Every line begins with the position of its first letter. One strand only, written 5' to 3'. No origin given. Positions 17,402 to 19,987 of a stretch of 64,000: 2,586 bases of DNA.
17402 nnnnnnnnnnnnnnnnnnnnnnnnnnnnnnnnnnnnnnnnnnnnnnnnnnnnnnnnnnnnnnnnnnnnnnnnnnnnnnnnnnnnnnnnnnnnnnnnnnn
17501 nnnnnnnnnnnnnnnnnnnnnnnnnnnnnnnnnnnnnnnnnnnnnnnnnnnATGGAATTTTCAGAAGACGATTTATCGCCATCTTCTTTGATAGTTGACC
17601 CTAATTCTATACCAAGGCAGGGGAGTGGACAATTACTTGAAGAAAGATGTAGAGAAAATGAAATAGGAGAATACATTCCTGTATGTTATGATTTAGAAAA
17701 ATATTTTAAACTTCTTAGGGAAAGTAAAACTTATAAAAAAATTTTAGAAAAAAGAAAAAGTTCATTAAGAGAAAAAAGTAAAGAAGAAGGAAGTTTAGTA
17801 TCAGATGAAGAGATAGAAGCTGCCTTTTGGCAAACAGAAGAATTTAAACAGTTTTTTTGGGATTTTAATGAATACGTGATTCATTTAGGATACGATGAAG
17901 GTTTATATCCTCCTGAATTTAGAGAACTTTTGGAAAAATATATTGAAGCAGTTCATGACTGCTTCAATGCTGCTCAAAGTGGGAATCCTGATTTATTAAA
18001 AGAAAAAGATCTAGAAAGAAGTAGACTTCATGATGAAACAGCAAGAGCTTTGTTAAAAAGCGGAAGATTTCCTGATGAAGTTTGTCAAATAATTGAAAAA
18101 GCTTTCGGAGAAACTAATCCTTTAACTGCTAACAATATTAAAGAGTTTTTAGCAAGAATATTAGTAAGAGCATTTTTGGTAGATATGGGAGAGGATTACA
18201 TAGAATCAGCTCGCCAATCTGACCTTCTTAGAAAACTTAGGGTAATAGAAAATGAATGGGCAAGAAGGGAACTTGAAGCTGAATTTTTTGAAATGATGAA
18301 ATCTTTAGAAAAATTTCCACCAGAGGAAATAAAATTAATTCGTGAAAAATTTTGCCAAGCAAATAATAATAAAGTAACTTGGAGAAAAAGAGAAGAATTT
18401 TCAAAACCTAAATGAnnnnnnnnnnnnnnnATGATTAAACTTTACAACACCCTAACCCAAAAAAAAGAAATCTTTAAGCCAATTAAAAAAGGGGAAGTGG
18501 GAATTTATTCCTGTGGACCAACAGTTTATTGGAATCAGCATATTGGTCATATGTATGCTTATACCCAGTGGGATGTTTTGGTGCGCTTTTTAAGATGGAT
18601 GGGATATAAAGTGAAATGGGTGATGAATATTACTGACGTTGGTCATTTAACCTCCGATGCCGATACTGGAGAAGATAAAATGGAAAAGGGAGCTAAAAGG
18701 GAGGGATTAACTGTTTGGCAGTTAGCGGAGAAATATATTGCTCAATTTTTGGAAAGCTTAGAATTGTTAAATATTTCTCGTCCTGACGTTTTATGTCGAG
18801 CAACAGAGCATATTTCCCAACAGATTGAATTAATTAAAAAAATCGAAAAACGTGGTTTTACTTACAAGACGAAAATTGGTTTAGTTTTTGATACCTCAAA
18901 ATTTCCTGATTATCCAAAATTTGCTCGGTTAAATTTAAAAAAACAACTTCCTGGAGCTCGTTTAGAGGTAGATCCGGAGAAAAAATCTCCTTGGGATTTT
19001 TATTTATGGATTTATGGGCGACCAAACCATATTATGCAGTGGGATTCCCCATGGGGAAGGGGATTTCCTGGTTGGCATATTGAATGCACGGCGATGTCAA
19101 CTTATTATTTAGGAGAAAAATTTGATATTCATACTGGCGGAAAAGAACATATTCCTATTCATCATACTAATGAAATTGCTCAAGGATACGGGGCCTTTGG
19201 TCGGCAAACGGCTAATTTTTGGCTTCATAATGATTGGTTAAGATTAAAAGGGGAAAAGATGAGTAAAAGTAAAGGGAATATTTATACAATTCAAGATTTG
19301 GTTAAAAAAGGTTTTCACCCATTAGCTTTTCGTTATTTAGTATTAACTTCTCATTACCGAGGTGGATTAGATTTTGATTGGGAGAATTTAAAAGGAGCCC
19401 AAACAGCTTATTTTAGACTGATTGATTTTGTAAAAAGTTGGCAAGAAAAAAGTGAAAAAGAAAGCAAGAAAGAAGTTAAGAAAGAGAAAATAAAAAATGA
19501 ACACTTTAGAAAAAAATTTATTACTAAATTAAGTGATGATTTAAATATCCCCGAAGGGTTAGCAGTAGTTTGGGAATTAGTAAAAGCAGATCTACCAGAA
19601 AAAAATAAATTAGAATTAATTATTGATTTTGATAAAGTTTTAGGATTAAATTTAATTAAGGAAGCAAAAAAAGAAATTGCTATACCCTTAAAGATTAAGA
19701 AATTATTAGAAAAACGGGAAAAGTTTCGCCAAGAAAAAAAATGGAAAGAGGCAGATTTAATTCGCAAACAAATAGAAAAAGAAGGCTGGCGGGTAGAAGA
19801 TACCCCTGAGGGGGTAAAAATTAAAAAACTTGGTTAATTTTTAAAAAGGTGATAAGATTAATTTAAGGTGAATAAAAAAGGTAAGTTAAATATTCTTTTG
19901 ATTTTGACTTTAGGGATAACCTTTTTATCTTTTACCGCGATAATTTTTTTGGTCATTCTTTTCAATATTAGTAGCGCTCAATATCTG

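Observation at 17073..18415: Two-gene module translationally coupled to recR, second gene with foreign-like codon usage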

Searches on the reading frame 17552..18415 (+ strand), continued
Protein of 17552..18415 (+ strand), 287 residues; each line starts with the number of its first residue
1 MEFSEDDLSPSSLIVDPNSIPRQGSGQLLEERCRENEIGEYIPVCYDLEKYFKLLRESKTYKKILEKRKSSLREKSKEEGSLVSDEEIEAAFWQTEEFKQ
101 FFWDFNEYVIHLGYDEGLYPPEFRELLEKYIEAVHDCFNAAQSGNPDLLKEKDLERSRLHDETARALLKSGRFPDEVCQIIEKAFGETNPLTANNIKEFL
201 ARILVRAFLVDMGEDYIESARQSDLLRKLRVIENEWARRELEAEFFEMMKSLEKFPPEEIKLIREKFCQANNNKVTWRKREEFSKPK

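Call 59: fold_search(model_id=the predicted structure, library=viral)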
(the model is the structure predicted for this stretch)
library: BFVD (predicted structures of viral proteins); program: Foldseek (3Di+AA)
matches with E <= 10: 224; with E <= 0.001: 0
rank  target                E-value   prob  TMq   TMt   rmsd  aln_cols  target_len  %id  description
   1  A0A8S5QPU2            9.7e-02  0.72  0.21  0.26  16.7       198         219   15  Uncharacterized protein [Siphoviridae sp. ctWhx86]
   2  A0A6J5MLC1            3.3e-01  0.23  0.17  0.14  25.0       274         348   10  Uncharacterized protein [uncultured Caudovirales phage]
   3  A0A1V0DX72            4.8e-01  0.15  0.18  0.18  28.9       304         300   14  Tail length tape measure protein [Synechococcus virus S-ESS1]
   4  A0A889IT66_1          5.9e-01  0.15  0.18  0.07  38.3       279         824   11  (no name in the UniProt tables at hand)
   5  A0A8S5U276            6.2e-01  0.05  0.10  0.09  21.0       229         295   11  Minor capsid protein [Siphoviridae sp. ctqzz19]
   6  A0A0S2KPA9            6.2e-01  0.04  0.10  0.07  36.7       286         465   15  53 kDa protein [Penicillium aurantiogriseum fusarivirus 1]
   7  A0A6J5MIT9            6.9e-01  0.47  0.16  0.19  32.7       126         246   21  Uncharacterized protein [uncultured Caudovirales phage]
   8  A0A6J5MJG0            7.3e-01  0.12  0.18  0.16  30.0       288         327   14  Uncharacterized protein [uncultured Caudovirales phage]
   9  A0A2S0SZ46            7.3e-01  0.10  0.14  0.15  23.2       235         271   14  (no name in the UniProt tables at hand)
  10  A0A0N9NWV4            8.5e-01  0.06  0.15  0.05  51.9       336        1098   10  (no name in the UniProt tables at hand)
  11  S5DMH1                8.9e-01  0.69  0.16  0.53   6.7        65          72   18  AsIV-cont00022-ORF1 [Apophua simplicipes ichnovirus]
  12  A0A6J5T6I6            8.9e-01  0.04  0.12  0.11  41.7       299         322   10  Uncharacterized protein [uncultured Caudovirales phage]
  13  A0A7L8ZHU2            1.0e+00  0.03  0.11  0.09  29.5       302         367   13  Toxic anion resistance protein [Escherichia phage VEcB]
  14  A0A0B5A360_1          1.1e+00  0.06  0.14  0.05  32.9       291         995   14  Tape measure protein [Mycobacterium phage Cosmo]
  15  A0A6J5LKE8            1.3e+00  0.06  0.15  0.08  29.1       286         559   12  Uncharacterized protein [uncultured Caudovirales phage]
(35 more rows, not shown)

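Call 62: list_cluster_members(proteins=[P0058, P0060, P0062, P0063, P0068, P0070, P0071, P0072, P0073, P0075])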
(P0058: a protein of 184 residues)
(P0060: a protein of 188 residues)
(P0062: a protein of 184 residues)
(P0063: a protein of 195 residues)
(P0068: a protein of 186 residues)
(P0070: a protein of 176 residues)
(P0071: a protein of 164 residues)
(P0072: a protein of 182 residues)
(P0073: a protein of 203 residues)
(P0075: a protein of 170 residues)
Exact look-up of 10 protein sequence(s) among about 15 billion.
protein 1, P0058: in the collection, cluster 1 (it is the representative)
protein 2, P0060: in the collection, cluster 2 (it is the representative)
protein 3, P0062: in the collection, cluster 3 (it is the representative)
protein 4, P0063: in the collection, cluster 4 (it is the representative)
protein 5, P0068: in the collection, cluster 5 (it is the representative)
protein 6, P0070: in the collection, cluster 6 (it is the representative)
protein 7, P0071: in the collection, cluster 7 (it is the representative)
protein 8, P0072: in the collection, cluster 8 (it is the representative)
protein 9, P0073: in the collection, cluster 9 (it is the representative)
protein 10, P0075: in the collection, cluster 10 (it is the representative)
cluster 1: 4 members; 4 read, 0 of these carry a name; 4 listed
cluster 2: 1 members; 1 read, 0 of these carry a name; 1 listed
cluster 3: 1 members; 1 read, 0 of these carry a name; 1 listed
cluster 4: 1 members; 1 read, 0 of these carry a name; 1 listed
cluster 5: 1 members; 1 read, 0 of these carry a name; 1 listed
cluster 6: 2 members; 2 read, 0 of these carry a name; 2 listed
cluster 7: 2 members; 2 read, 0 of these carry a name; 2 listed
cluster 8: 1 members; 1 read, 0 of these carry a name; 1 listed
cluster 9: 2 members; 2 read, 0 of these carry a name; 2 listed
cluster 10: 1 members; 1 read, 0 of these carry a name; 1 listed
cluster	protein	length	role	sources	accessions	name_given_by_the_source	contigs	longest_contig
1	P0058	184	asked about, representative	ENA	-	-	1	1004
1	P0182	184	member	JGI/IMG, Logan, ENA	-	-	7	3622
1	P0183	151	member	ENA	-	-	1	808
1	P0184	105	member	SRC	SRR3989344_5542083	-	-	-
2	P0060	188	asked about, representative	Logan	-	-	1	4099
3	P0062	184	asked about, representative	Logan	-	-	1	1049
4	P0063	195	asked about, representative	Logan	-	-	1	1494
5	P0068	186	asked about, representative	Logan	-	-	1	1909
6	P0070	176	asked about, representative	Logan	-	-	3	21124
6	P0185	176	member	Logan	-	-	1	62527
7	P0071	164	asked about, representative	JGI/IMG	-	-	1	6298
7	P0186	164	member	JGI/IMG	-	-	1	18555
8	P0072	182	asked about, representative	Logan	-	-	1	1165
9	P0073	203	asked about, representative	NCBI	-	-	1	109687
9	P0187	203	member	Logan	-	-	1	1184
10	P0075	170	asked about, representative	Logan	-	-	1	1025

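Call 64: find_encoding_contigs(protein=P0073, flank=5000, max_places=1)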
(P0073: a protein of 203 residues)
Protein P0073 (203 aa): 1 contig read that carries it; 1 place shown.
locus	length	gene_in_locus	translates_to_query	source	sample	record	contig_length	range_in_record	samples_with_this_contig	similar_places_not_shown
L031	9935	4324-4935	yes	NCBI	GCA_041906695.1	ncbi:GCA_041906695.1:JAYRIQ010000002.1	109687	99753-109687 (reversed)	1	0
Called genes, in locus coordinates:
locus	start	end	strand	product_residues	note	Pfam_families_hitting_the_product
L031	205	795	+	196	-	-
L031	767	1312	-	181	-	PF02600:DsbB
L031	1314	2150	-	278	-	PF13462:Thioredoxin_4, PF01323:DSBA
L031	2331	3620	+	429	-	PF00551:Formyl_trans_N (faint), PF02911:Formyl_trans_C (weak)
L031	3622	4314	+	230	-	-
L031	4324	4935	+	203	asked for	-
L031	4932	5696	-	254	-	PF03372:Exo_endo_phos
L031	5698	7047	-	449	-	PF00675:Peptidase_M16 (weak)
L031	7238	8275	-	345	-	PF04545:Sigma70_r4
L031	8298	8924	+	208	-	PF01509:TruB_N, PF16198:TruB_C_2 (weak)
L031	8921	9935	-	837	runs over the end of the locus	-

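Call 65: find_encoding_contigs(protein=P0185, flank=5000, max_places=1)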
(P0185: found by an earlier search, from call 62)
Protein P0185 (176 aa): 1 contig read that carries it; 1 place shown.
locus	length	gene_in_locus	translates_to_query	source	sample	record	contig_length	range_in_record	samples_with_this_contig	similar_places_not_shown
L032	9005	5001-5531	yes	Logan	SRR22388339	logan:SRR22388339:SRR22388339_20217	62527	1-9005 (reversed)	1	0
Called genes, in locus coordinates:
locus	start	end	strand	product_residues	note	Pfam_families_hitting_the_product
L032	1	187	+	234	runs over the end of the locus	PF00535:Glycos_transf_2, PF13641:Glyco_tranf_2_3 (weak)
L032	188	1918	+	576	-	PF00515:TPR_1 (faint), PF07719:TPR_2 (faint), PF13181:TPR_8 (faint), PF13374:TPR_10 (faint), PF13424:TPR_12 (weak), PF13428:TPR_14 (faint), PF13431:TPR_17 (faint), PF13432:TPR_16 (faint), +1 more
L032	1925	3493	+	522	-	PF13231:PMT_2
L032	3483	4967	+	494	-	-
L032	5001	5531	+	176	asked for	-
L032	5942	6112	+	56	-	-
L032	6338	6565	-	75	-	PF00403:HMA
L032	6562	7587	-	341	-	PF13386:DsbD_2, PF13473:Cupredoxin_1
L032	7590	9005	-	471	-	?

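Call 74: search_protein_families(library=padloc, alignment_id=A3, max_evalue=0.05)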
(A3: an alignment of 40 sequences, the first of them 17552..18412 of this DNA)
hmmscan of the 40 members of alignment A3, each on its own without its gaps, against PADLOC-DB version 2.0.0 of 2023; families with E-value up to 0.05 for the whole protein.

A. member 1, window:17552-18412:+ (287 aa): 0 families

B. families by the number of members that match (of 40 scanned): 8 families
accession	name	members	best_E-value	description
PDLC00598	ZorA1|ZorA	2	0.026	MotA/ExbB/TolQ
PDLC02630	DrmD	1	0.0065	DrmD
PDLC00308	PtuA1|PtuA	1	0.01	AAA ATPase domain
PDLC02946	RT_III-A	1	0.017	-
PDLC01925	CARF6--CARF_STK_AAA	1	0.022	-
PDLC00014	DruE2|DruE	1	0.022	SNF2 family N-terminal domain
PDLC02068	Cas2_II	1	0.027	-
PDLC00328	PtuB1|PtuB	1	0.039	Unknown function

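Call 75: search_protein_families(library=ncbifam, alignment_id=A3, max_evalue=0.1)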
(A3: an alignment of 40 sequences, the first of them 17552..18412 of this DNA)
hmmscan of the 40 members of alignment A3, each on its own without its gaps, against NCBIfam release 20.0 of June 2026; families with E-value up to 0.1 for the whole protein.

A. member 1, window:17552-18412:+ (287 aa): 1 family
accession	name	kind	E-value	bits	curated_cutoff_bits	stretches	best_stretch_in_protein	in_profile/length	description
NF002769.0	PRK02853.1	equivalog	0.091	12.8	162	0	122-168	87-133/161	hypothetical protein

B. families by the number of members that match (of 40 scanned): 13 families
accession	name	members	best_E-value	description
NF002769.0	PRK02853.1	2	0.00017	hypothetical protein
NF001109.0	PRK00136.1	2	0.02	30S ribosomal protein S8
NF001067.0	PRK00118.1-2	1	0.027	putative DNA-binding protein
NF000670.0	PRK00033.1-3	1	0.029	ATP-dependent Clp protease adapter ClpS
NF040772.1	double_cubane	1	0.047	double-cubane-cluster-containing anaerobic reductase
NF011654.0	PRK15072.1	1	0.064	D-galactonate dehydratase family protein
NF041670.1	GvpQ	1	0.065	gas vesicle protein GvpQ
TIGR03420.1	DnaA_homol_Hda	1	0.065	DnaA regulatory inactivator Hda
NF043051.1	ManoateDhtManD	1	0.068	D-mannonate dehydratase ManD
NF009722.0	PRK13249.1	1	0.07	phycoerythrobilin:ferredoxin oxidoreductase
NF033816.1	Cj0069_fam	1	0.073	Cj0069 family protein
TIGR01107.1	Na_K_ATPase_bet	1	0.074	sodium/potassium-exchanging ATPase subunit beta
TIGR03904.1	SAM_YgiQ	1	0.081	YgiQ family radical SAM protein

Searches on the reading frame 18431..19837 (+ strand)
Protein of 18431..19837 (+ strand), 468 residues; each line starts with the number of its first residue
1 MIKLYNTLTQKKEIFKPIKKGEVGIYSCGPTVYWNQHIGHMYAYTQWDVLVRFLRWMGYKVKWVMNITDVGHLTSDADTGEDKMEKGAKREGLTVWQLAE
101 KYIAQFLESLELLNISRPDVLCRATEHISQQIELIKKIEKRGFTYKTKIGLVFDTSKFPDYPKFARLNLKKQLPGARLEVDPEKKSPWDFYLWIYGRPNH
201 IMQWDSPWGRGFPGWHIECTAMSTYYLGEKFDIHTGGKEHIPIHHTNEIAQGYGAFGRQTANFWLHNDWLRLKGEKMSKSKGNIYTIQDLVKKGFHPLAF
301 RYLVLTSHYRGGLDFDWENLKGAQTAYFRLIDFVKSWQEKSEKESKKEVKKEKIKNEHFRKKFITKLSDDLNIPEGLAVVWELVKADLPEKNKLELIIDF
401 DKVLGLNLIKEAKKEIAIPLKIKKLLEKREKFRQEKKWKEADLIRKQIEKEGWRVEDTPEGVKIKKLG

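Call 3: search_protein_families(library=pfam, proteins=[window:18431-19837:+], max_evalue=1)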
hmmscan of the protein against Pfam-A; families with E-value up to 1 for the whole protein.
window:18431-19837:+ (468 aa): 8 families
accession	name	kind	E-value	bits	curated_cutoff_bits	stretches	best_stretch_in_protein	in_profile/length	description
PF01406.26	tRNA-synt_1e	-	1.5e-90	304.1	27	1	15-324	2-300/301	tRNA synthetases class I (C) catalytic domain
PF09334.17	tRNA-synt_1g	-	1.2e-15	57.7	20.1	2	35-157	13-126/391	tRNA synthetases class I (M)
PF00133.28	tRNA-synt_1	-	8.1e-07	28.6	22.7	2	19-71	21-73/414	tRNA synthetases class I (I, L, M and V)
PF01921.24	tRNA-synt_1f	-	3.3e-06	26.7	27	1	267-346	272-351/360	tRNA synthetases class I (K)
PF23493.1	CysS_C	-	8.7e-05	23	23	1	419-460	5-46/51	Cysteinyl-tRNA ligase anticodon binding domain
PF09190.17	DALR_2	-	0.00014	22.8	22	1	362-386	1-25/57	DALR domain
PF00579.31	tRNA-synt_1b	-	0.043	13.6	21.1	0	271-357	192-277/292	tRNA synthetases class I (W and Y)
PF05119.17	Terminase_4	-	0.066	14.1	24.7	1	101-149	6-54/98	Phage terminase, small subunit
